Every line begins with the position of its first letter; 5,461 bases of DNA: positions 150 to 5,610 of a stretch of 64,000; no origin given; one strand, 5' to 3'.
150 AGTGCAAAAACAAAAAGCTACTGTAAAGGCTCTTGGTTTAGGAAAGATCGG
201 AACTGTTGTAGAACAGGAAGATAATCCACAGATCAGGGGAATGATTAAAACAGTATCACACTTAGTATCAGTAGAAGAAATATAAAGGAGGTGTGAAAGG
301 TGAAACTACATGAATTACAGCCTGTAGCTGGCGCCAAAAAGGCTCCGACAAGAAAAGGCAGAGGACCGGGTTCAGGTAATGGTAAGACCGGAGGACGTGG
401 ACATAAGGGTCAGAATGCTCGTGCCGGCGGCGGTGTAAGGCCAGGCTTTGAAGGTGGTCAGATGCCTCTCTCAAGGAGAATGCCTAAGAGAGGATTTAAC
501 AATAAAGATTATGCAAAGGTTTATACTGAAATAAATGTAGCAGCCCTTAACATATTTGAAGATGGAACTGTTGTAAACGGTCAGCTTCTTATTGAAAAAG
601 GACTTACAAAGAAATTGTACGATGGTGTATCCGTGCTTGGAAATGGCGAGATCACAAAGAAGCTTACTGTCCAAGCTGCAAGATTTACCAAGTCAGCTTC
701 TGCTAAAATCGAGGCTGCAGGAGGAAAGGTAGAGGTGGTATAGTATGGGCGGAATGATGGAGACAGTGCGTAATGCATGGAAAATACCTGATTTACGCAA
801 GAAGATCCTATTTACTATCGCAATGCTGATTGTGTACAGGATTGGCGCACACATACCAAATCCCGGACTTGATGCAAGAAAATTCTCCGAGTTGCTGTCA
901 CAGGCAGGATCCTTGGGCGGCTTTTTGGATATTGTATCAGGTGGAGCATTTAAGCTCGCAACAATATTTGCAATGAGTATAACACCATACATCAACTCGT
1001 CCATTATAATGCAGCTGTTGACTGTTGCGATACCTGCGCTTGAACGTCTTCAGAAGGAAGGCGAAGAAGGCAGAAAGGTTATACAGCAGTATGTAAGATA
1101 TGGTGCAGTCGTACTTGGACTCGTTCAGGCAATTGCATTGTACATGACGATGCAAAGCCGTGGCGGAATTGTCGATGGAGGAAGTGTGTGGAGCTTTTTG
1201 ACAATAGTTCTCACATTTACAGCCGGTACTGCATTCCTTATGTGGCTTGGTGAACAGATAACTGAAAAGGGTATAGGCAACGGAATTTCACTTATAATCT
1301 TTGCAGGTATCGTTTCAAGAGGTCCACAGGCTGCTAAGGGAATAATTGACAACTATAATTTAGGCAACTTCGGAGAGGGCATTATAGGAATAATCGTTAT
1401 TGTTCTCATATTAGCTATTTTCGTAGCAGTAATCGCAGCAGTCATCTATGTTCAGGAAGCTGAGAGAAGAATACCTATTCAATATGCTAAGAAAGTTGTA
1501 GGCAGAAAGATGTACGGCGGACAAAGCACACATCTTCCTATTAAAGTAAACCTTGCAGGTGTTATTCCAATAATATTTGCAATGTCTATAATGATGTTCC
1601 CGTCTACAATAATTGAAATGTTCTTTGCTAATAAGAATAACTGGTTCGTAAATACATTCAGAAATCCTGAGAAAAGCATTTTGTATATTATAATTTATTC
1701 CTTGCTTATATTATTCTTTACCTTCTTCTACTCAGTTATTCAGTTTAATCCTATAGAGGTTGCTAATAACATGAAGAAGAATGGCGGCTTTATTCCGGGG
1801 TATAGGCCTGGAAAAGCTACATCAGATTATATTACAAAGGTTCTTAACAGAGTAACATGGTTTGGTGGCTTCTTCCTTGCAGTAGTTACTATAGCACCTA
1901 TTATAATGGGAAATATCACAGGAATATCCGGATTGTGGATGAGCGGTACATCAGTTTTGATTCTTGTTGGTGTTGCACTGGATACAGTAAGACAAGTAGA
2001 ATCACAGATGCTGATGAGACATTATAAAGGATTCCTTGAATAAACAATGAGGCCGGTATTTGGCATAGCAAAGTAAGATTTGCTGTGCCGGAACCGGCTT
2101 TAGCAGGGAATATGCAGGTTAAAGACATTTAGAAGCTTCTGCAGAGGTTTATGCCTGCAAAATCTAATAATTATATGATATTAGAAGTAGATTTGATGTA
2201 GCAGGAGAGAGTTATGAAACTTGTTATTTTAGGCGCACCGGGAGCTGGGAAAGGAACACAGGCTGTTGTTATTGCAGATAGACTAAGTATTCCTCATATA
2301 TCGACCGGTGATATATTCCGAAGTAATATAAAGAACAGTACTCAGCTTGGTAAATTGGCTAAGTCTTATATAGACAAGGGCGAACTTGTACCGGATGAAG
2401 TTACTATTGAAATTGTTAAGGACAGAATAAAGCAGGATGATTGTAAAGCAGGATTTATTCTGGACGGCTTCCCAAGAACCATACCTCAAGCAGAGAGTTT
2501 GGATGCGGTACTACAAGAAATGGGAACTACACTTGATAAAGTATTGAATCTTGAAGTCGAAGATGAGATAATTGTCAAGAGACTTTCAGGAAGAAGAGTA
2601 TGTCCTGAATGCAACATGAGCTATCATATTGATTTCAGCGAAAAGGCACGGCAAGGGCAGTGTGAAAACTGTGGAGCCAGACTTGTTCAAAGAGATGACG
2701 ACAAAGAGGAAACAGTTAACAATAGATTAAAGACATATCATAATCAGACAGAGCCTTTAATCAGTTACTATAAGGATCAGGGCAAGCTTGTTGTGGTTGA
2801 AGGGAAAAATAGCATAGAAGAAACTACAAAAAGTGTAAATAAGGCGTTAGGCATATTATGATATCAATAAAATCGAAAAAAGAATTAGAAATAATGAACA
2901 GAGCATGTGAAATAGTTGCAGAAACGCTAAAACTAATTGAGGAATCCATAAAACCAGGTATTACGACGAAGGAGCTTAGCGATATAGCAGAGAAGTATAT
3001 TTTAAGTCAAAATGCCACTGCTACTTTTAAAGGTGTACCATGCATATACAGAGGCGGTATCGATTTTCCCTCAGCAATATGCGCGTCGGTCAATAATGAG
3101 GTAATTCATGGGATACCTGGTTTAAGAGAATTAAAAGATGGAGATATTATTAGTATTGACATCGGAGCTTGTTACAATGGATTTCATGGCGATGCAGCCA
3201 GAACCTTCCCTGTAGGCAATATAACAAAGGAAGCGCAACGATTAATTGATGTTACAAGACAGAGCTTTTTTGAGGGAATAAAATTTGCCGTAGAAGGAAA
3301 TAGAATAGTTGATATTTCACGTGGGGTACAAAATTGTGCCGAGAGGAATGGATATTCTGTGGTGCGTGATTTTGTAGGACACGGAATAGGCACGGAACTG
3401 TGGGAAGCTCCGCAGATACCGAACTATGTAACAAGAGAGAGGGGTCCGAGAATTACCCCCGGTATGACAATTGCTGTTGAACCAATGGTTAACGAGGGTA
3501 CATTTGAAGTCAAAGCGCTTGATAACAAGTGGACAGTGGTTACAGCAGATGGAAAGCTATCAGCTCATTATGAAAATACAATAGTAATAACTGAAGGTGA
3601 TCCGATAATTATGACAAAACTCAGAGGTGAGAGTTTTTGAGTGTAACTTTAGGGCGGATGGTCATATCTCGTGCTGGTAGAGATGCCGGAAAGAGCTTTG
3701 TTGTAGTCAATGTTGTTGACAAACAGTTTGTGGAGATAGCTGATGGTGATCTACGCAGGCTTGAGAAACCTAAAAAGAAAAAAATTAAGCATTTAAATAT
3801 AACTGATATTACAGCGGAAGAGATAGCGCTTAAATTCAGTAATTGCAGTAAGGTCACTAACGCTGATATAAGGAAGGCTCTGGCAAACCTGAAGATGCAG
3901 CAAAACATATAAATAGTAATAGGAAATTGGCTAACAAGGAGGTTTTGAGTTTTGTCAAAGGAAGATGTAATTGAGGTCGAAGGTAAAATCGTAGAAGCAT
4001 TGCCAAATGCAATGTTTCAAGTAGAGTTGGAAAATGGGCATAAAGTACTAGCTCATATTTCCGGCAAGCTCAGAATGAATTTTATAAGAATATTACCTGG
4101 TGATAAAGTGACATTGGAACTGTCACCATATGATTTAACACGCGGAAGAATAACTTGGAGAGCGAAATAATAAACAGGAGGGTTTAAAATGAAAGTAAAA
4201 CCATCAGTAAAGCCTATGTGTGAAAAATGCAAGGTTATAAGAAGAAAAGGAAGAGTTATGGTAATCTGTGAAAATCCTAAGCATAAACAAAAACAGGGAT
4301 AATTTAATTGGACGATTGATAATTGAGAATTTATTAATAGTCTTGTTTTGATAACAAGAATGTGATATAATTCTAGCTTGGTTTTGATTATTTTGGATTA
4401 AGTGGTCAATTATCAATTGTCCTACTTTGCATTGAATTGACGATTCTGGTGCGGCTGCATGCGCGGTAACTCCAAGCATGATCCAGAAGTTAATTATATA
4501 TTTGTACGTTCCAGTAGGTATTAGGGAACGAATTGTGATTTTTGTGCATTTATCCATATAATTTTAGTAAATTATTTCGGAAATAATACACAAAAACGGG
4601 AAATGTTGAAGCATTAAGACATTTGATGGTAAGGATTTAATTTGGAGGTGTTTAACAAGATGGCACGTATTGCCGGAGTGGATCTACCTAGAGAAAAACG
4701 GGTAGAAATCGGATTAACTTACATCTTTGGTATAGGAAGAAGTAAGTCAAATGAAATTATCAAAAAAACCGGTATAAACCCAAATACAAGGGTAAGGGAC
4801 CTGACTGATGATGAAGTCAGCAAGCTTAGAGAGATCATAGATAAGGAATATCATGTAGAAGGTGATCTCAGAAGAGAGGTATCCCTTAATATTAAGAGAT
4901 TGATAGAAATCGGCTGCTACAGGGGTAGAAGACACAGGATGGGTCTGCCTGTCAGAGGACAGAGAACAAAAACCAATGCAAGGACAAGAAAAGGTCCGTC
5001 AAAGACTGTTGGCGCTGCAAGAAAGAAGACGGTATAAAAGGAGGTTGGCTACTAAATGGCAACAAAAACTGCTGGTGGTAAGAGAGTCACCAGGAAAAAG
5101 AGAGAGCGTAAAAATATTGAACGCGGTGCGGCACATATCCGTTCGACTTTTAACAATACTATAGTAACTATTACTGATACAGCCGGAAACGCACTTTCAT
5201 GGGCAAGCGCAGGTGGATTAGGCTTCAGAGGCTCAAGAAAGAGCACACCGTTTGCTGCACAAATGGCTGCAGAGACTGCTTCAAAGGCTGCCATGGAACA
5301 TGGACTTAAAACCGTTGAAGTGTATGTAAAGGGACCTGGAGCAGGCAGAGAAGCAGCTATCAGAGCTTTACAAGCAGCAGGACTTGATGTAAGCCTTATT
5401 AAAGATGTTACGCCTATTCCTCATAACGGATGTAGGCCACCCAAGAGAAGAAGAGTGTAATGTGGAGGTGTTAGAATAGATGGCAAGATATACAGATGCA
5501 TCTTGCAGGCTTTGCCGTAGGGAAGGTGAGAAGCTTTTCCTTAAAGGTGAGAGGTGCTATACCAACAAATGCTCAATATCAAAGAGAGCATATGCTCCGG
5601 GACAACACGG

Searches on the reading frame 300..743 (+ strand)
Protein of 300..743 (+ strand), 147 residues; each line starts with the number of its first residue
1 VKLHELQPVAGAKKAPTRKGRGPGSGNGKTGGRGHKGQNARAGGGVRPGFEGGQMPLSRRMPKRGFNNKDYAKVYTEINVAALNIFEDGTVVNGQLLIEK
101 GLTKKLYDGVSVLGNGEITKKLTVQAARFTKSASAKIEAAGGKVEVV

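Call 66: search_protein_families(library=pfam, proteins=[window:300-743:+], max_evalue=0.0001)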
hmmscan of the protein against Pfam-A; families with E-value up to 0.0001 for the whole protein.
window:300-743:+ (147 aa): 1 family
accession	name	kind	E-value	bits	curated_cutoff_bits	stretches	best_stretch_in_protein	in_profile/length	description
PF00828.25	Ribosomal_L27A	-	1.7e-17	64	21.5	1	78-145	2-72/72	Ribosomal proteins 50S-L15, 50S-L18e, 60S-L27A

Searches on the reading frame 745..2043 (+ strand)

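Call 66: search_protein_families(library=pfam, proteins=[window:745-2043:+], max_evalue=0.0001)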
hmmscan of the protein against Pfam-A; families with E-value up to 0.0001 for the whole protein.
window:745-2043:+ (432 aa): 1 family
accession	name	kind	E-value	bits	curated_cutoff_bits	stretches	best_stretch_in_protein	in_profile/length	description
PF00344.25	SecY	-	6.2e-118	394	32.2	1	73-415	1-306/306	SecY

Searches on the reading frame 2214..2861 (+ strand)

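Call 66: search_protein_families(library=pfam, proteins=[window:2214-2861:+], max_evalue=0.0001)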
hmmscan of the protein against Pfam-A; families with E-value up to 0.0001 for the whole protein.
window:2214-2861:+ (215 aa): 5 families
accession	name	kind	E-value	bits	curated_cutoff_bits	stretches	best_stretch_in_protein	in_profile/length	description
PF00406.28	ADK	-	9e-61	204.9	26.8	1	5-190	1-150/151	Adenylate kinase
PF13207.12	AAA_17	-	1.3e-30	106.9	27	1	6-127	1-122/136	AAA domain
PF05191.20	ADK_lid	-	7.8e-11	42.1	26.6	1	127-162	1-36/36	Adenylate kinase, active site lid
PF02223.23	Thymidylate_kin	-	4.4e-06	27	27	0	7-73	3-67/185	Thymidylate kinase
PF17213.9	Hydin_ADK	-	4.6e-05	24.1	27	0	58-85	168-195/196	Hydin Adenylate kinase-like domain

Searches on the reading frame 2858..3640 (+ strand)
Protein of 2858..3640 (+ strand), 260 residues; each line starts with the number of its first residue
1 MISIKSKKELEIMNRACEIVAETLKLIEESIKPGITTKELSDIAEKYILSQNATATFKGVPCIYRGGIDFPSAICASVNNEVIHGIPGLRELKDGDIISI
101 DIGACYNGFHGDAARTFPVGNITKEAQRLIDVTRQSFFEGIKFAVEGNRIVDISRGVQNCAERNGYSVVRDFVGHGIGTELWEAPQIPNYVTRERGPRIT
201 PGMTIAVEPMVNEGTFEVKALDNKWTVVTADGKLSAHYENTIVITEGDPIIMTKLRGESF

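Call 66: search_protein_families(library=pfam, proteins=[window:2858-3640:+], max_evalue=0.0001)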
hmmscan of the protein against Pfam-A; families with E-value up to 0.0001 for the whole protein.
window:2858-3640:+ (260 aa): 1 family
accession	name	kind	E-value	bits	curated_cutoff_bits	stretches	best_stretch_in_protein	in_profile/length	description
PF00557.29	Peptidase_M24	-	8e-50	169.9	23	1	11-246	1-208/208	Metallopeptidase family M24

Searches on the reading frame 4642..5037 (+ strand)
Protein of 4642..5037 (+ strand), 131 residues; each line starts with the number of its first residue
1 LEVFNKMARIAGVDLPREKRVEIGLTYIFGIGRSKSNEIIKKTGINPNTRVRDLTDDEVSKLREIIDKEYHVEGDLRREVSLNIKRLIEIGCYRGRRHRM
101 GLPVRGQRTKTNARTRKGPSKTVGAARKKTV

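Call 66: search_protein_families(library=pfam, proteins=[window:4642-5037:+], max_evalue=0.0001)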
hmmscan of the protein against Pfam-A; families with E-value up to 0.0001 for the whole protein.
window:4642-5037:+ (131 aa): 1 family
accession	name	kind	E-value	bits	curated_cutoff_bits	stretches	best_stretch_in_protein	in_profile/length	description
PF00416.27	Ribosomal_S13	-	1.3e-34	119.8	31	1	9-115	1-128/128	Ribosomal protein S13/S18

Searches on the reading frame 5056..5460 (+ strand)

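Call 66: search_protein_families(library=pfam, proteins=[window:5056-5460:+], max_evalue=0.0001)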
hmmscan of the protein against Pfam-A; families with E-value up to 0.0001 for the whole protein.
window:5056-5460:+ (134 aa): 1 family
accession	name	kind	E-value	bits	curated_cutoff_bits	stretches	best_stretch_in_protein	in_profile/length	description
PF00411.24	Ribosomal_S11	-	8.1e-51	171.5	25.1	1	24-133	1-110/110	Ribosomal protein S11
